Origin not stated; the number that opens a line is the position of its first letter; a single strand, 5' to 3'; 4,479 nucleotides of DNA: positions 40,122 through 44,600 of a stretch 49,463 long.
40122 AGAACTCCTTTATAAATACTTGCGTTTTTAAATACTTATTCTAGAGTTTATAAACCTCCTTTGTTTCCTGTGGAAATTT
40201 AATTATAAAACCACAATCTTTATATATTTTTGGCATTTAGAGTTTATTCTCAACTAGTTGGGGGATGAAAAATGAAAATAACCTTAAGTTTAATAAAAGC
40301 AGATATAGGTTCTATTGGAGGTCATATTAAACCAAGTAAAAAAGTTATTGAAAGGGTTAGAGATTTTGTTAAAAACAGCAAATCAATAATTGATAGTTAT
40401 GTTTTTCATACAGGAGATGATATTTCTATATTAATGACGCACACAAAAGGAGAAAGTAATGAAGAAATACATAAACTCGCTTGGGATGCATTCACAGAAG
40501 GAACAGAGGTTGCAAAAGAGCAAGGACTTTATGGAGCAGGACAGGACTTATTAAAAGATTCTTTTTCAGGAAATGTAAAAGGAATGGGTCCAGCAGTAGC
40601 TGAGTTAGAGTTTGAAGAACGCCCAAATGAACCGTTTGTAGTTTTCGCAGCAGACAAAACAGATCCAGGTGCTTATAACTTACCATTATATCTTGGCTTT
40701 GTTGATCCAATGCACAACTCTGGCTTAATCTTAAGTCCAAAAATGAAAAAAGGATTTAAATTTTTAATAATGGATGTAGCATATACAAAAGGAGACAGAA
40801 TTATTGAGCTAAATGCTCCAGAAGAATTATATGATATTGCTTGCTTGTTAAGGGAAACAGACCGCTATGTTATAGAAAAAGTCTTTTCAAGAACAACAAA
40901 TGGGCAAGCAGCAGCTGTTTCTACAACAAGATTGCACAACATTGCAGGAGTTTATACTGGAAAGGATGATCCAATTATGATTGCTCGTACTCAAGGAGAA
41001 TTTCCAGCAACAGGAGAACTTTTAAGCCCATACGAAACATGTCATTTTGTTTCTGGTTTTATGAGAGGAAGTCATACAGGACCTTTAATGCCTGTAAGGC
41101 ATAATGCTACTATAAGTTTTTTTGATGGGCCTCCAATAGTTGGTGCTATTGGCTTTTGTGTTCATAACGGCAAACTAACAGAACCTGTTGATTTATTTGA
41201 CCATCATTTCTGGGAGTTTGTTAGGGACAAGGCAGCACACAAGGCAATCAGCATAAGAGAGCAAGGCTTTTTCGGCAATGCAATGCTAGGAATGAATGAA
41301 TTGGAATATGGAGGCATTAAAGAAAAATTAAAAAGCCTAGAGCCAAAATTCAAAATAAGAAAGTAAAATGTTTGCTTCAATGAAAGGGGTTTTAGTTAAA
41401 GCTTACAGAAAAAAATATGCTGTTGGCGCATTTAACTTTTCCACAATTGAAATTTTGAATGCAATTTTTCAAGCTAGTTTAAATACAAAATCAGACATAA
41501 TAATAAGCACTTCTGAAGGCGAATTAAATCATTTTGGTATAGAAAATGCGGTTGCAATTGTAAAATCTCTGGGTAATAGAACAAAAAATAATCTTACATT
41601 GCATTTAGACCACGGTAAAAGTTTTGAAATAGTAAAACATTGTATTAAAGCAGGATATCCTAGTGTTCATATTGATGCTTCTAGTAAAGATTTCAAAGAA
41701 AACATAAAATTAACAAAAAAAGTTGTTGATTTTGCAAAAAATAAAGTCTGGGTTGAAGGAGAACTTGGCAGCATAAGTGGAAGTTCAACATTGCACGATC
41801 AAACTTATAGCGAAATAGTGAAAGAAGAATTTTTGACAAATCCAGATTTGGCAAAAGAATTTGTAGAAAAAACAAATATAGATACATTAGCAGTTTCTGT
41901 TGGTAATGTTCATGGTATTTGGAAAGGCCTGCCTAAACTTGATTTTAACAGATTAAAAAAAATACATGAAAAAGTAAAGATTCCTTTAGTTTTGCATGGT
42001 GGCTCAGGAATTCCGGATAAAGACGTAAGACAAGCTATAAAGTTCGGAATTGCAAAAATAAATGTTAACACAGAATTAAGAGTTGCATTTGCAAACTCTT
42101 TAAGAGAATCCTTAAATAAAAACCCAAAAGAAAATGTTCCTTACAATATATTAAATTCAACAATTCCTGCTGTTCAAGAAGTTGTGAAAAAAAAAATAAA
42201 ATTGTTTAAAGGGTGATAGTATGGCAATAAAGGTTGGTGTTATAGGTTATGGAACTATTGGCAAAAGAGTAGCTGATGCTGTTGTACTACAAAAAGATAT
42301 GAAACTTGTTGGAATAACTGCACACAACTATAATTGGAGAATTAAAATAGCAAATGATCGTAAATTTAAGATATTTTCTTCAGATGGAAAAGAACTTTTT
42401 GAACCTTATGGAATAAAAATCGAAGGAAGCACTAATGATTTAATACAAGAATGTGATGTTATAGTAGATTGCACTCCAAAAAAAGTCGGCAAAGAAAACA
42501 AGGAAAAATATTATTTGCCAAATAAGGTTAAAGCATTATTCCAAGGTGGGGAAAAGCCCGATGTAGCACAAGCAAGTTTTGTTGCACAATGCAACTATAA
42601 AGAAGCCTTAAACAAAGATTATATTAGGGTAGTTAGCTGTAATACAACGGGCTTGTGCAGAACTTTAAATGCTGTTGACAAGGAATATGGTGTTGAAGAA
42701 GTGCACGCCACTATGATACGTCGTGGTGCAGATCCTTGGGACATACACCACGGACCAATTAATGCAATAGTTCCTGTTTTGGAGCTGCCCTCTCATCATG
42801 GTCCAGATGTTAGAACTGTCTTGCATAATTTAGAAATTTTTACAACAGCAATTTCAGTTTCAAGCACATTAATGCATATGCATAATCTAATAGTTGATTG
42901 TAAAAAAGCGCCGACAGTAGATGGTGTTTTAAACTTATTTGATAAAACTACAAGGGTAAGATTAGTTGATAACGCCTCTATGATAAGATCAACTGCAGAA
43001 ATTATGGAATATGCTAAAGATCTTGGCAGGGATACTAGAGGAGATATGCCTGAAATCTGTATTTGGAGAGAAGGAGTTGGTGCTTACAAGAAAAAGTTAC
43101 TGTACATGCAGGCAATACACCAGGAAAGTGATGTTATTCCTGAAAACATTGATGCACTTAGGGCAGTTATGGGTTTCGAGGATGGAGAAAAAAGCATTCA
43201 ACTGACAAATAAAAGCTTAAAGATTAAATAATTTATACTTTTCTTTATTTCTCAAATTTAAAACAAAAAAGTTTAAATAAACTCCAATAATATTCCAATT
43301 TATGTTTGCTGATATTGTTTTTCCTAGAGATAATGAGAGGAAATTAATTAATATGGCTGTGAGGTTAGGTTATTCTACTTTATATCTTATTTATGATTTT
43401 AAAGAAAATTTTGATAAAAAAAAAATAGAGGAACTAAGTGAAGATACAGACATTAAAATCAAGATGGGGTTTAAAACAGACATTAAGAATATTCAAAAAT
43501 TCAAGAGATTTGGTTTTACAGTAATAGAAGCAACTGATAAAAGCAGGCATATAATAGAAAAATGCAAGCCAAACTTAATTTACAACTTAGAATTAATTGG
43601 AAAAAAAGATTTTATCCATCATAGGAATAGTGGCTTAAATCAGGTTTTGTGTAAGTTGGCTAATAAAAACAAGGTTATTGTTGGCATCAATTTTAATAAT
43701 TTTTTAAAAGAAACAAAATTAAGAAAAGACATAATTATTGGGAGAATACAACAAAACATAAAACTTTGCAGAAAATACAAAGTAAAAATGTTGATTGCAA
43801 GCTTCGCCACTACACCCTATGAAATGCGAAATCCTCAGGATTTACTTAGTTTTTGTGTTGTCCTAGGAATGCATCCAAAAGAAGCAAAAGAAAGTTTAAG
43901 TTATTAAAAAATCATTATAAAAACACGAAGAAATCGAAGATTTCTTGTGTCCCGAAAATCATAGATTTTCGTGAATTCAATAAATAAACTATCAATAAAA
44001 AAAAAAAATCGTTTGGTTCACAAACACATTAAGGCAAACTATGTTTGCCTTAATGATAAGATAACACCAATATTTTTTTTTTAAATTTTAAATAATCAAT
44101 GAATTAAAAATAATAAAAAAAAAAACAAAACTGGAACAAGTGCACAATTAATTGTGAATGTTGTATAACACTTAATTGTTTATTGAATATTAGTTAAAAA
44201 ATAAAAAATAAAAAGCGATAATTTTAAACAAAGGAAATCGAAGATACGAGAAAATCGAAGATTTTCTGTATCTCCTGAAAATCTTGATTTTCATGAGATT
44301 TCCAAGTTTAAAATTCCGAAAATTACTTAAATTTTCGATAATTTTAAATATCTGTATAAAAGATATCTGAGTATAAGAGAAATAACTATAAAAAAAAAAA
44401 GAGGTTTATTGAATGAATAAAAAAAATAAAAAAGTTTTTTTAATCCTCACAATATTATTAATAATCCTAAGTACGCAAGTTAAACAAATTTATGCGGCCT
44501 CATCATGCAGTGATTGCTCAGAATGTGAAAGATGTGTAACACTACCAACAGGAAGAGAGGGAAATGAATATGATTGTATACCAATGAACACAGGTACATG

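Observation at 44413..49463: Unlisted giant ORF (more than 1683 codons, open at the window end) encoding a Cys-rich surface protein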

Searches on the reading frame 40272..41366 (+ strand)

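Call 7: search_protein_families(library=pfam, proteins=[window:40272-41366:+])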
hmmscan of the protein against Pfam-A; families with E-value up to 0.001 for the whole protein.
window:40272-41366:+ (364 aa): 1 family
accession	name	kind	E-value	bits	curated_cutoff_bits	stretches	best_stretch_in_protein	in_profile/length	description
PF01950.21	FBPase_3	-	8.9e-161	535.4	25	1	2-361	1-361/361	Fructose-1,6-bisphosphatase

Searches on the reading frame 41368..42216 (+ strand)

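Call 7: search_protein_families(library=pfam, proteins=[window:41368-42216:+])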
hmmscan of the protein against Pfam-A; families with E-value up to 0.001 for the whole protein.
window:41368-42216:+ (282 aa): 2 families
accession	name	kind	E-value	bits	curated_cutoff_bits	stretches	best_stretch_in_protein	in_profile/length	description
PF01116.26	F_bP_aldolase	-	5.9e-87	292.1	25.5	1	4-281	2-273/277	Fructose-bisphosphate aldolase class-II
PF00977.27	His_biosynth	-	1.9e-05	24.6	23.6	0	193-255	62-122/228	Histidine biosynthesis protein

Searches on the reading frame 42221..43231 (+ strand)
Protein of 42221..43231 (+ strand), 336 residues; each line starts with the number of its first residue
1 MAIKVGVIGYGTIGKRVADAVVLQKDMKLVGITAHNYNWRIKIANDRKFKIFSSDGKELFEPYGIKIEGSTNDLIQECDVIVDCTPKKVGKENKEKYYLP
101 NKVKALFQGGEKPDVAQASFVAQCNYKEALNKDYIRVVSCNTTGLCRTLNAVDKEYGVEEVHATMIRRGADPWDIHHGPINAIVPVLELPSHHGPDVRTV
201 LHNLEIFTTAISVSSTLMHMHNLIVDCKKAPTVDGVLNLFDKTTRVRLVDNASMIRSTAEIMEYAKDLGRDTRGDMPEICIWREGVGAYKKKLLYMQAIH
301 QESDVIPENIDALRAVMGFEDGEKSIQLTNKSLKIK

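Call 7: search_protein_families(library=pfam, proteins=[window:42221-43231:+])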
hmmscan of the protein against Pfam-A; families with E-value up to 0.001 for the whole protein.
window:42221-43231:+ (336 aa): 4 families
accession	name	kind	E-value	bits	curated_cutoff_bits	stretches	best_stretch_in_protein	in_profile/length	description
PF02800.25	Gp_dh_C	-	7.9e-21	74.7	24.4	1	145-298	1-157/158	Glyceraldehyde 3-phosphate dehydrogenase, C-terminal domain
PF01113.26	DapB_N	-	1.4e-06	28.8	25.6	1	3-96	1-86/124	Dihydrodipicolinate reductase, N-terminus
PF03807.23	F420_oxidored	-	0.00076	20.5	21.6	0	4-88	1-70/94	NADP oxidoreductase coenzyme F420-dependent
PF01408.29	GFO_IDH_MocA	-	0.00082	20.5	24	0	3-95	1-80/120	Oxidoreductase family, NAD-binding Rossmann fold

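Call 24: find_related_loci(query=window:42221-43228:+, collection=genome_contigs, flank=10000)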
Query window:42221-43228:+ (336 aa) in genome_contigs; peptide patterns used: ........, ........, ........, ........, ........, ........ (x = any residue, [..] = any of these).
236 stretches matched a pattern; 154 encode a relative of the query (tblastn E <= 1e-3); the best 80 are kept; 80 distinct loci.
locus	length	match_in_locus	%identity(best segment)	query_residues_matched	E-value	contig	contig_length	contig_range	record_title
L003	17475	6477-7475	79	1-333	0e+0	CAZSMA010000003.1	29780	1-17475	MAG TPA_asm: uncultured Methanosarcinales archaeon isolate SRP256446_co1_47 genome assembly, contig: NODE_317_length_297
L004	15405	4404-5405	70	1-335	4e-166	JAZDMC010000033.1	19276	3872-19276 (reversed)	MAG: Candidatus Woesearchaeota archaeon isolate MEGAHIT-group-0.632 k141_4508598, whole genome shotgun sequence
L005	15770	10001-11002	71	3-336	4e-165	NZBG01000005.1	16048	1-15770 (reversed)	MAG: Candidatus Woesearchaeota archaeon isolate ARS1419 38858, whole genome shotgun sequence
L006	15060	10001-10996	70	3-335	3e-165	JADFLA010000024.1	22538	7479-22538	MAG: Nanoarchaeota archaeon isolate B4T1B8 B4T1B8_NODE3723, whole genome shotgun sequence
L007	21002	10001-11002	70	1-335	1e-164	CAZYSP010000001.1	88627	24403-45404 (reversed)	MAG TPA_asm: uncultured Methanosarcinales archaeon isolate binchicken_co48_510 genome assembly, contig: NODE_246_length_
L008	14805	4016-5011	70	3-335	1e-164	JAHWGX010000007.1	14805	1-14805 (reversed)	MAG: Candidatus Woesearchaeota archaeon isolate FT1_083 k127_6619535, whole genome shotgun sequence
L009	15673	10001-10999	69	3-336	6e-164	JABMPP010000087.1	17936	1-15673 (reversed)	MAG: Candidatus Woesearchaeota archaeon isolate bin.305 k141_5089013, whole genome shotgun sequence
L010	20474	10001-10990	70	3-335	3e-162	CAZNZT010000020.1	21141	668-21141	MAG TPA_asm: uncultured Methanosarcinales archaeon isolate binchicken_co256_988 genome assembly, contig: NODE_4946_lengt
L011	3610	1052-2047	71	1-333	1e-168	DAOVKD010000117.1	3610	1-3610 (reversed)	MAG TPA_asm: Candidatus Woesearchaeota archaeon isolate CSMAG_1410 CSMAG_1410_k141_2837506_length_3610_cov_21.0876, whol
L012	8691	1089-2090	70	3-336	2e-161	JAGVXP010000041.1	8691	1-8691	Candidatus Woesearchaeota archaeon isolate RIFCSPHIGHO2_02_FULL_36_13 rifcsphigho2_02_scaffold_18508, whole genome shotg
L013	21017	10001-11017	68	3-335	2e-160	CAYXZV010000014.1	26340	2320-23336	MAG TPA_asm: uncultured Methanosarcinales archaeon isolate binchicken_co201_418 genome assembly, contig: NODE_1750_lengt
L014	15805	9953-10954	69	1-335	2e-160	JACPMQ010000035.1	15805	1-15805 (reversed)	MAG: Candidatus Woesearchaeota archaeon isolate NC_groundwater_553_Ag_S-0.1um_36_10 S35_SO-1_scaffold_323850, whole geno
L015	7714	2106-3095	69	3-335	2e-158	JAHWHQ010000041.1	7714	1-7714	MAG: Candidatus Woesearchaeota archaeon isolate MP5_5_87 k127_26054377, whole genome shotgun sequence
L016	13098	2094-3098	67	3-336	9e-158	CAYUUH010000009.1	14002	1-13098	MAG TPA_asm: uncultured Methanosarcinales archaeon isolate SRP319275_co4_86 genome assembly, contig: NODE_2551_length_14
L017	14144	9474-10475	67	1-335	1e-157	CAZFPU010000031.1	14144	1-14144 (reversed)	MAG TPA_asm: uncultured Methanosarcinales archaeon isolate binchicken_co248_65 genome assembly, contig: NODE_5194_length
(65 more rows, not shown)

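Call 86: search_protein_families(library=pfam, proteins=[L003:12685-14826:+], max_evalue=0.1)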
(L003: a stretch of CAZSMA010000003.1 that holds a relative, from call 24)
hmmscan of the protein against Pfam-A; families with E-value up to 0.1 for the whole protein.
L003:12685-14826:+ (714 aa): 1 family
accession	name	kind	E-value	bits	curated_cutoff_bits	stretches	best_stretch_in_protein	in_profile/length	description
PF23489.1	V-ATPase_su_f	-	0.028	15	27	1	6-41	12-47/78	V-type proton ATPase subunit f-like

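Call 87: search_protein_families(library=ncbifam, proteins=[L003:12685-14826:+], max_evalue=0.1)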
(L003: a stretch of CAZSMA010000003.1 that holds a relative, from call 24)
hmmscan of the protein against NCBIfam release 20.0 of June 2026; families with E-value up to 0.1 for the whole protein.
L003:12685-14826:+ (714 aa): 0 families

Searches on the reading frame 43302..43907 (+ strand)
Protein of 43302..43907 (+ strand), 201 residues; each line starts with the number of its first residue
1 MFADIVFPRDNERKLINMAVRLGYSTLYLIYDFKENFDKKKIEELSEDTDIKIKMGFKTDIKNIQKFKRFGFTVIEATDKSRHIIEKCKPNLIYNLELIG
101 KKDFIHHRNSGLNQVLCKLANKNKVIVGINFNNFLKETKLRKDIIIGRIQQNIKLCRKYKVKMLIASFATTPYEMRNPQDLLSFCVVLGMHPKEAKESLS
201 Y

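Call 7: search_protein_families(library=pfam, proteins=[window:43302-43907:+])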
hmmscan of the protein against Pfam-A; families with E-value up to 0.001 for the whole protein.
window:43302-43907:+ (201 aa): 1 family
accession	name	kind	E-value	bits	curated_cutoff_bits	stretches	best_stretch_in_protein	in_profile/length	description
PF01876.22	RNase_P_p30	-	2.5e-18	66.7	35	1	106-200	120-212/214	RNase P subunit p30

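Call 9: find_encoding_contigs(protein=window:43302-43907:+, flank=10000, max_places=6)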
Protein window:43302-43907:+ (201 aa): 2 contigs read that carry it; 2 places shown.
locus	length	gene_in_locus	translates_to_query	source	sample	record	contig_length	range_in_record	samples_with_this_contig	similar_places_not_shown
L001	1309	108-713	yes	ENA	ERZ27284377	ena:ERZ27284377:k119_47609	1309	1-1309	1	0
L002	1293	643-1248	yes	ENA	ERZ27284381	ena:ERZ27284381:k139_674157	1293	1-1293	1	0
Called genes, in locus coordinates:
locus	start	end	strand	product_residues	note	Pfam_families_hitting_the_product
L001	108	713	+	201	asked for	PF01876:RNase_P_p30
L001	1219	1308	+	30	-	?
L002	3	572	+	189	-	?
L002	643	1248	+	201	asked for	PF01876:RNase_P_p30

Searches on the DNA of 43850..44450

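Call 61: search_rna_families(source=window, start=43850, end=44450, threshold=evalue, max_evalue=1)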
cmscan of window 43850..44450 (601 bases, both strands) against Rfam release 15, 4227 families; matches with E-value up to 1: 1.
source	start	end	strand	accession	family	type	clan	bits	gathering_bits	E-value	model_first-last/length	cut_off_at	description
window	44033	44067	+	RF01795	FourU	Cis-reg; thermoregulator;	-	18.8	60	0.48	1-65/65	no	FourU thermometer RNA element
